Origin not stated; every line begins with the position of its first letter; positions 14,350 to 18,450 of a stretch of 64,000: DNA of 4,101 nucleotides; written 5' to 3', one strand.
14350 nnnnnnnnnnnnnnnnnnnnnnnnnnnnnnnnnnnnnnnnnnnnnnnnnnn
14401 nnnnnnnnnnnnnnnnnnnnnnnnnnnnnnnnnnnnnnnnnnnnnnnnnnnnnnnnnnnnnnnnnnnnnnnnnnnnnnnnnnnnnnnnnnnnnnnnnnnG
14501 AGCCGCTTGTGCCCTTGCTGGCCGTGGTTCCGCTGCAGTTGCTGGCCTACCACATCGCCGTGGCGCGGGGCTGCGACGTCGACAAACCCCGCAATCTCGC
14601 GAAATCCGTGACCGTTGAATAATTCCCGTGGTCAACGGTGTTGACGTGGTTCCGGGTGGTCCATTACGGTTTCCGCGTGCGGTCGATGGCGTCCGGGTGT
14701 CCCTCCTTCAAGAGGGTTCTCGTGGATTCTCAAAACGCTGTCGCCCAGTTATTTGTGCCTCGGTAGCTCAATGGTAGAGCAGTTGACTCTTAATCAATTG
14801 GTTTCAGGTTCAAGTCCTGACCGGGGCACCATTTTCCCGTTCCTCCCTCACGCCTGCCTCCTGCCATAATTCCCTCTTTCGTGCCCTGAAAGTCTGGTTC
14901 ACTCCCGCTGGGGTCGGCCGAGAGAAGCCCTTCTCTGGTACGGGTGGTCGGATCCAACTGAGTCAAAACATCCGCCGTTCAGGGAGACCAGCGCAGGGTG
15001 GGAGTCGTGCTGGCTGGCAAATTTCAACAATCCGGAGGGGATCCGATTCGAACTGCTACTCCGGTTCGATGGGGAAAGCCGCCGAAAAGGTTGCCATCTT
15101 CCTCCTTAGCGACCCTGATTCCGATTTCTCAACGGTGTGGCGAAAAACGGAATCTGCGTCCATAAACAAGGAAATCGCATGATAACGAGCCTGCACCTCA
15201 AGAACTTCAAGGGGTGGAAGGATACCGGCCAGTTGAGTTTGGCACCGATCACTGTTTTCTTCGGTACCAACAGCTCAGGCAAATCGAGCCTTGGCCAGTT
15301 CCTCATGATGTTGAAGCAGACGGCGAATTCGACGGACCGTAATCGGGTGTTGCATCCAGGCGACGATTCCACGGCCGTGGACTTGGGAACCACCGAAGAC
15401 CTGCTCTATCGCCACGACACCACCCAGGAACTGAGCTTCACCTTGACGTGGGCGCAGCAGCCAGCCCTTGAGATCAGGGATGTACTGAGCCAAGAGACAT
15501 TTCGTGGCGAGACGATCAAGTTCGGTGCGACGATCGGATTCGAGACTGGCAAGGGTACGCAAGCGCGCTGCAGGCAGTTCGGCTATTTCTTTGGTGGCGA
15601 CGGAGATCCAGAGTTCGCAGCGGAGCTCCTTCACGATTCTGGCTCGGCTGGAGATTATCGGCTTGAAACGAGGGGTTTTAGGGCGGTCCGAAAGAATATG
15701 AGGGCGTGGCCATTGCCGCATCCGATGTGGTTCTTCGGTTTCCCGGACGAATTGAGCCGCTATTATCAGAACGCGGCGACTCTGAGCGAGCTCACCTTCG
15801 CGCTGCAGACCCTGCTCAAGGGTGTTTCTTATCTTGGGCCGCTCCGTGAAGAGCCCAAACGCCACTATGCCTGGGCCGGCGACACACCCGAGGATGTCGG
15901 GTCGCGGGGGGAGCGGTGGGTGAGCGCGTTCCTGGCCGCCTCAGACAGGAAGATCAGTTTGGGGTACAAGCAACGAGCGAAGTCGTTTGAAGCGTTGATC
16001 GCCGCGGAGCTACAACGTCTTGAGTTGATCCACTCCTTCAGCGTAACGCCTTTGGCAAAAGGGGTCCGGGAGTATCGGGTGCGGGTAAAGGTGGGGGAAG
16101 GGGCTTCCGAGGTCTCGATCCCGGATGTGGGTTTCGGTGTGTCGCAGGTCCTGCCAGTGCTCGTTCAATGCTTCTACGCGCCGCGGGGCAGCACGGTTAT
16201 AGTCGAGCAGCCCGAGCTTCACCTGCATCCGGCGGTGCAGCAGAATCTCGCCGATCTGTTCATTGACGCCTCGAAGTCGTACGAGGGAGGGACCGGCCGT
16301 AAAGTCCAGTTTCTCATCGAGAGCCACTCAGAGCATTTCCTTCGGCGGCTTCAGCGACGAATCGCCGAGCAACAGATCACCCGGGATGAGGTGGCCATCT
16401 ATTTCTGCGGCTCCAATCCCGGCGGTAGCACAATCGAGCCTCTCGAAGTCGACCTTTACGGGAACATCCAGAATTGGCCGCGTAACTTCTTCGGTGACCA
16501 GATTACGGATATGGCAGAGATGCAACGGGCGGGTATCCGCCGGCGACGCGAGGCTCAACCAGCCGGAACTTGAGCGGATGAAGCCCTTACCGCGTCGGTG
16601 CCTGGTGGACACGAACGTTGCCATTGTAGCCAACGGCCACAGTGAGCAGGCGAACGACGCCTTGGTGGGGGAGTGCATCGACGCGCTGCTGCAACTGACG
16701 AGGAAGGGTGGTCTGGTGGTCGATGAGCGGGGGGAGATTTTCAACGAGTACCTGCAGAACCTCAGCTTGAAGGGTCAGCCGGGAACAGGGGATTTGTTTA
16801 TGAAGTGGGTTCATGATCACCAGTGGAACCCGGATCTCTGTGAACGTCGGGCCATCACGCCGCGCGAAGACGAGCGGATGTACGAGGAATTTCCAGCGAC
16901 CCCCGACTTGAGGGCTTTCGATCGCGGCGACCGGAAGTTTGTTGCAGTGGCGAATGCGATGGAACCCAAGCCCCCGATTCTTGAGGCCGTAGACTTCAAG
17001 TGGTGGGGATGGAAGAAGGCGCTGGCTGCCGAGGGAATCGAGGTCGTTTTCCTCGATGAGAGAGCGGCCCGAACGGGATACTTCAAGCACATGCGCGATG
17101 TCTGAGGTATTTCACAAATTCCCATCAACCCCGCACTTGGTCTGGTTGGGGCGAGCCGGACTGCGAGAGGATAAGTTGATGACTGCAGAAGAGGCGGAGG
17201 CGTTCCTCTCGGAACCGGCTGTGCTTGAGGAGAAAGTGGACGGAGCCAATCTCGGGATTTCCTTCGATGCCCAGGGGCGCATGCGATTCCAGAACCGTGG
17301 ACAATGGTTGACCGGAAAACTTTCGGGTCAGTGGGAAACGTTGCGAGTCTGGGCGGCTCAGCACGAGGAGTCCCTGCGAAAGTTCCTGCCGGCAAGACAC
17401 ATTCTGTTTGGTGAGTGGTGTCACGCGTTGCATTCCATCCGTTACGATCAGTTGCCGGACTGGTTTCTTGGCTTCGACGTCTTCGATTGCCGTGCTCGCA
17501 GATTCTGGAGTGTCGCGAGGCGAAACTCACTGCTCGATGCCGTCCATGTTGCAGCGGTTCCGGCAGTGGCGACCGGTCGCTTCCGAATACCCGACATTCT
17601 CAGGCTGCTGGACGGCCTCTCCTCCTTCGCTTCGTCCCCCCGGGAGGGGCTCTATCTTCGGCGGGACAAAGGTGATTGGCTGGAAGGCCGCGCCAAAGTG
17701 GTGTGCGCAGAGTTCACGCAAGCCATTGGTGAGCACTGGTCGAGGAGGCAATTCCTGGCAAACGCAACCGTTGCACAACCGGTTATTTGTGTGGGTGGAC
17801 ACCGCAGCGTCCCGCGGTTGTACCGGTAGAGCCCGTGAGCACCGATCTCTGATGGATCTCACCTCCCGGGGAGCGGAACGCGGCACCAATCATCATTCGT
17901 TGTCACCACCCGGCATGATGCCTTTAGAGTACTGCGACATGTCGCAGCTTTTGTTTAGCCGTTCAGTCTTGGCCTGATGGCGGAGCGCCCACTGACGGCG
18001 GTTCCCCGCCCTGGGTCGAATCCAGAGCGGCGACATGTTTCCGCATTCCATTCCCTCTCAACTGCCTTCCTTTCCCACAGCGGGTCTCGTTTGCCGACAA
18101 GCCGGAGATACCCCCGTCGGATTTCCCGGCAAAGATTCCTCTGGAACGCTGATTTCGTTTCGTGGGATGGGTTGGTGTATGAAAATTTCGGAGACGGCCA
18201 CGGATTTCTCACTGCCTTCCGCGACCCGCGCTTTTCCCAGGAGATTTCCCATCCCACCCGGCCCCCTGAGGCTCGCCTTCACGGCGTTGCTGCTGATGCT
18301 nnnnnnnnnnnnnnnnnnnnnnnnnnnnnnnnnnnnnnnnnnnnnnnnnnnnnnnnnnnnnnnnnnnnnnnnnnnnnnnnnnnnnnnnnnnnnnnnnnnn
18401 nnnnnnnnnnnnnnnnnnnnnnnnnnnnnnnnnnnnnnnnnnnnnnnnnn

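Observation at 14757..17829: tRNA-Lys-adjacent three-gene module: ABC-type ATPase + PIN-like protein + RNA ligase (candidate RNA-targeting defence/repair system)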

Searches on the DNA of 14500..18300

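Call 89: search_rna_families(source=window, start=14500, end=18300, threshold=evalue, max_evalue=1)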
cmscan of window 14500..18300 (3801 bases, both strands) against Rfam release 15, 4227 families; matches with E-value up to 1: 2.
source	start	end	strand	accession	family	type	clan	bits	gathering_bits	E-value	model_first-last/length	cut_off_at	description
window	14757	14828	+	RF00005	tRNA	Gene; tRNA;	CL00001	73.4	29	2.2e-15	1-71/71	no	tRNA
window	14757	14829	-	RF04354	Plastid-ycf2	Cis-reg;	-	24.4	65.7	0.07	1-75/75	no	Plastid-ycf2 5UTR RNA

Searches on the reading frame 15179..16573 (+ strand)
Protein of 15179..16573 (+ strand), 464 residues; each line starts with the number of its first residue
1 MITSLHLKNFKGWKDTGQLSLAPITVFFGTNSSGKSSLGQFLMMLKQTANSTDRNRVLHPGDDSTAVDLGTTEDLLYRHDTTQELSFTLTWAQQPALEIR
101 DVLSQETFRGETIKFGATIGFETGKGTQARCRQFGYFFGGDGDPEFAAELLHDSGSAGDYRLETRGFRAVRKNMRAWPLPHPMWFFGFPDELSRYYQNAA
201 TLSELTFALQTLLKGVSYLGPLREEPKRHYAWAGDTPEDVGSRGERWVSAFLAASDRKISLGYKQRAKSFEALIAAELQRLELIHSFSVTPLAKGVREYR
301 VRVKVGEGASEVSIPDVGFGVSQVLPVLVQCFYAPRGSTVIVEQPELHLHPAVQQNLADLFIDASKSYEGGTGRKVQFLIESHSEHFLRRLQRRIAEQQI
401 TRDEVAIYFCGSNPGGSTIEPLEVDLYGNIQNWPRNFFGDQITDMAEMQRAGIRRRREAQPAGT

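Call 5: search_protein_families(library=pfam, proteins=[window:15179-16573:+], max_evalue=1)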
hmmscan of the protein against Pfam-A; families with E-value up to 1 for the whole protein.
window:15179-16573:+ (464 aa): 5 families
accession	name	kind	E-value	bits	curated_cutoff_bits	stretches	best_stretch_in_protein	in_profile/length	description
PF13175.12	AAA_15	-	3.6e-23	83.2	32.1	2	304-387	291-373/374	AAA ATPase domain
PF13304.12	AAA_21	-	3.1e-18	67.3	27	2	300-388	221-303/304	AAA domain, putative AbiEii toxin, Type IV TA system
PF12476.13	DUF3696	-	9.1e-10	39.1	22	1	400-447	1-51/52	Protein of unknown function (DUF3696)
PF13476.12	AAA_23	-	0.0014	19.7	27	1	4-43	1-40/201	AAA domain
PF02463.25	SMC_N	-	0.003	17.5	40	1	1-60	1-67/220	RecF/RecN/SMC N terminal domain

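Call 6: search_protein_families(library=padloc, proteins=[window:15179-16573:+], max_evalue=1)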
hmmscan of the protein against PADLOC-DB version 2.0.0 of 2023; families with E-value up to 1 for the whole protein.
window:15179-16573:+ (464 aa): 106 families (the best 25 are shown)
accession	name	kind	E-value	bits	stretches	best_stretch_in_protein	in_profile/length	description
PDLC04148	HEC-03B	-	1.1e-130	434.8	1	1-458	1-454/458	-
PDLC03878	NsnB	-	1.6e-59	200.4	1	1-448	1-342/345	-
PDLC04707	PDC-M55A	-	1.7e-57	193.3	1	2-459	3-420/421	-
PDLC02979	AriA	-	1.2e-24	85.8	2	300-388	290-373/373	-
PDLC02980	AriA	-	4.3e-18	64.3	2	302-388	223-303/304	-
PDLC04392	PDC-M07A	-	6.1e-15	53.2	2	1-99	1-98/432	-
PDLC04393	PDC-M07A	-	2.3e-14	51.2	2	1-94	1-93/435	-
PDLC04177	HEC-01A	-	2.1e-12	44.7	2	333-394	293-346/393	-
PDLC04175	HEC-01A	-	3.6e-12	44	2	2-71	6-74/363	-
PDLC04391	PDC-M07A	-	2.1e-11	41.5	1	1-86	1-84/412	-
PDLC02335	AbiLi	-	1.1e-10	39.1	1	1-422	49-262/326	AbiLi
PDLC02336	AbiLi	-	2.7e-10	38.3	2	1-99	1-97/340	AbiLi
PDLC04179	HEC-01A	-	8.4e-10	36.3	2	1-60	1-59/459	-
PDLC04611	PDC-M38A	-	1.2e-09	36.2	2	1-67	1-67/383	-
PDLC02981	AriAB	-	1.8e-09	34.8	2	335-389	329-378/694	-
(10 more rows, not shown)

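Call 7: search_protein_families(library=ncbifam, proteins=[window:15179-16573:+], max_evalue=1)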
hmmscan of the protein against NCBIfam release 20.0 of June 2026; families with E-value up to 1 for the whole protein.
window:15179-16573:+ (464 aa): 8 families
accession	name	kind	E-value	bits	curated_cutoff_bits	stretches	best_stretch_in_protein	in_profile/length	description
NF047739.1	antiphage_MADS3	equivalog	4.7e-06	26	420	1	1-90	1-88/427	methylation-associated defense system AAA family ATPase MAD3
NF041760.1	PtuA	equivalog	3.8e-05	22.8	500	2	2-38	52-88/524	retron Ec78 anti-phage system effector ATPase PtuA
NF038234.1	retron_eff_Eco8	equivalog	0.00062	18.5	250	1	339-394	275-331/679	retron Eco8 family effector endonuclease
NF053563.1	Rkd4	equivalog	0.0011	17.2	860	1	2-39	3-40/747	arcadin-4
NF041035.1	Rad50_Halo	equivalog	0.0013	17.2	1000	1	3-71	4-74/883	DNA double-strand break repair ATPase Rad50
TIGR00611.2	recf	equivalog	0.0081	15.4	172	1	2-38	1-37/339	DNA replication/repair protein RecF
NF002572.0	PRK02224.1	equivalog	0.01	14.2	1087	1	2-69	3-72/888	DNA double-strand break repair ATPase Rad50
NF041774.1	tung_ATPbind_TupC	equivalog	0.099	11.6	400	0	19-51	23-55/319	tungstate ABC transporter ATP-binding protein TupC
